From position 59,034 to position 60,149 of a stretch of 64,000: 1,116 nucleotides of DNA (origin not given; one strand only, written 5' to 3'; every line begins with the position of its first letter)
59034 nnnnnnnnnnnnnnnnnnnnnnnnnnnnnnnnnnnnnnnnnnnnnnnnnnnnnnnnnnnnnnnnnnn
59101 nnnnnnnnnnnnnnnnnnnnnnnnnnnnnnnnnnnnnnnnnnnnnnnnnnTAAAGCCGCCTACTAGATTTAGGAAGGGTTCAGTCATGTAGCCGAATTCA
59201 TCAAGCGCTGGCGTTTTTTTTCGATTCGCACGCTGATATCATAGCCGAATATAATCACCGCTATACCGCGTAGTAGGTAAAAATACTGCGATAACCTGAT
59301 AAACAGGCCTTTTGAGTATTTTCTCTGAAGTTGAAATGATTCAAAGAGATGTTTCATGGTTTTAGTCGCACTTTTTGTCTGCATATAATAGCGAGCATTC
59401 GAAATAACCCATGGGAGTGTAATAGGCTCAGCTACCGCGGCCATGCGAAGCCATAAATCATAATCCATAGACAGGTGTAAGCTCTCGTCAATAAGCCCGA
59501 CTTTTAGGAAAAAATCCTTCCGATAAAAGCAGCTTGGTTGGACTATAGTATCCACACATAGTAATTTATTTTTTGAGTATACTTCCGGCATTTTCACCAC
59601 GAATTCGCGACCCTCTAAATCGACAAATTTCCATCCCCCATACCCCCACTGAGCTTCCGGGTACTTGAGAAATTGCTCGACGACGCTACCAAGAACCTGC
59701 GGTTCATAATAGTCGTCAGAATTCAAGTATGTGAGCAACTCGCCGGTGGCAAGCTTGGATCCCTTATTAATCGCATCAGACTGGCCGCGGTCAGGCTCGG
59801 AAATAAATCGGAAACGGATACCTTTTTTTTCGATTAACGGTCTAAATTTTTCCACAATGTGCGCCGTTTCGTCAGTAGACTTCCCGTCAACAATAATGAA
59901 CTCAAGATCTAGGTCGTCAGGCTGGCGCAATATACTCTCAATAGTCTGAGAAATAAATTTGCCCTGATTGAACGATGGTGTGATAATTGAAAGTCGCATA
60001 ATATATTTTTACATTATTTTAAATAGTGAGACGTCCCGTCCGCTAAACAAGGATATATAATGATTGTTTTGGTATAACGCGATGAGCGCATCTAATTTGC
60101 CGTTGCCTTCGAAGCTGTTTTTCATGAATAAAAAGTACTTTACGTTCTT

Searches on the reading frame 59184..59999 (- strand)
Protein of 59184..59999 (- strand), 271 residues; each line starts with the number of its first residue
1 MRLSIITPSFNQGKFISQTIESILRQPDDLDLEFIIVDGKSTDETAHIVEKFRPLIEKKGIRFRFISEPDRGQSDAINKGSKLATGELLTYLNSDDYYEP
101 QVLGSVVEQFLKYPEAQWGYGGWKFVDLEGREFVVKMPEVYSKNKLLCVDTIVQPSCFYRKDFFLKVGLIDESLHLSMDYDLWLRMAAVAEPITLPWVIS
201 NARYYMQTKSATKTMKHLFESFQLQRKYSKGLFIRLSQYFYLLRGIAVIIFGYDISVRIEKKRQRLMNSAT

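Call 8: search_protein_families(library=ncbifam, proteins=[window:59184-59999:-], max_evalue=0.00001)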
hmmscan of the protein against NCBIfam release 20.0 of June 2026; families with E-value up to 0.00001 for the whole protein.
window:59184-59999:- (271 aa): 15 families
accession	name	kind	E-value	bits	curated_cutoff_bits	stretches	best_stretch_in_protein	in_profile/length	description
TIGR04283.1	glyco_like_mftF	equivalog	1.3e-18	67.5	182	1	3-217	1-201/221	TIGR04283 family arsenosugar biosynthesis glycosyltransferase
NF047683.1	TeichurnBiosyTuaG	equivalog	2.2e-17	63.6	400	1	3-148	8-150/252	teichuronic acid biosynthesis protein TuaG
TIGR04009.1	wcaE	equivalog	2.7e-15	56.3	369.2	1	1-109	1-105/248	colanic acid biosynthesis glycosyltransferase WcaE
NF007482.0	PRK10073.1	equivalog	4e-14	52.4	423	1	2-105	7-105/334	glycosyltransferase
NF050050.1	ProtGlycPglI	equivalog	8.7e-11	41.7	500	1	2-109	3-107/306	GalNAc(5)-diNAcBac-PP-undecaprenol beta-1,3-glucosyltransferase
TIGR03937.1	PgaC_IcaA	equivalog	9.1e-11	41.3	422.3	1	3-115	47-155/407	poly-beta-1,6-N-acetyl-D-glucosamine synthase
NF038302.1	EPS_HpsE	equivalog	1.3e-10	40.8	300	1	2-116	2-117/307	hormogonium polysaccharide biosynthesis glycosyltransferase HpsE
NF053739.1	GlytfEpsEBac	equivalog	2.8e-10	39.6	450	1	3-263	3-262/265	glycosyltransferase EpsE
NF007453.0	PRK10018.1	equivalog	2.7e-09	37.1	382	1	3-242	8-245/280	colanic acid biosynthesis glycosyltransferase WcaA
TIGR04017.1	WcaA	equivalog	6.1e-09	35.9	495.75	1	3-242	7-244/279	colanic acid biosynthesis glycosyltransferase WcaA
NF041875.1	EPS_EpsD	equivalog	1.3e-08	34.6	370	1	3-105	1-99/325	exopolysaccharide biosynthesis glycosyltransferase EpsD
TIGR03965.1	mycofact_glyco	equivalog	9.1e-08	31.4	280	1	4-111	77-180/467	mycofactocin biosynthesis glycosyltransferase MftF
NF010496.0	PRK13915.1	equivalog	4.3e-07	29.3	262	1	2-117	32-149/307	glucosyl-3-phosphoglycerate synthase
TIGR03111.1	glyc2_xrt_Gpos1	hypoth_equivalog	8.3e-07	28.1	363.95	1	3-115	51-161/439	TIGR03111 family XrtG-associated glycosyltransferase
NF047588.1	GlcsyltransPgfSStrep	equivalog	1e-06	28.2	500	1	1-110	1-110/308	glycosyltransferase PgfS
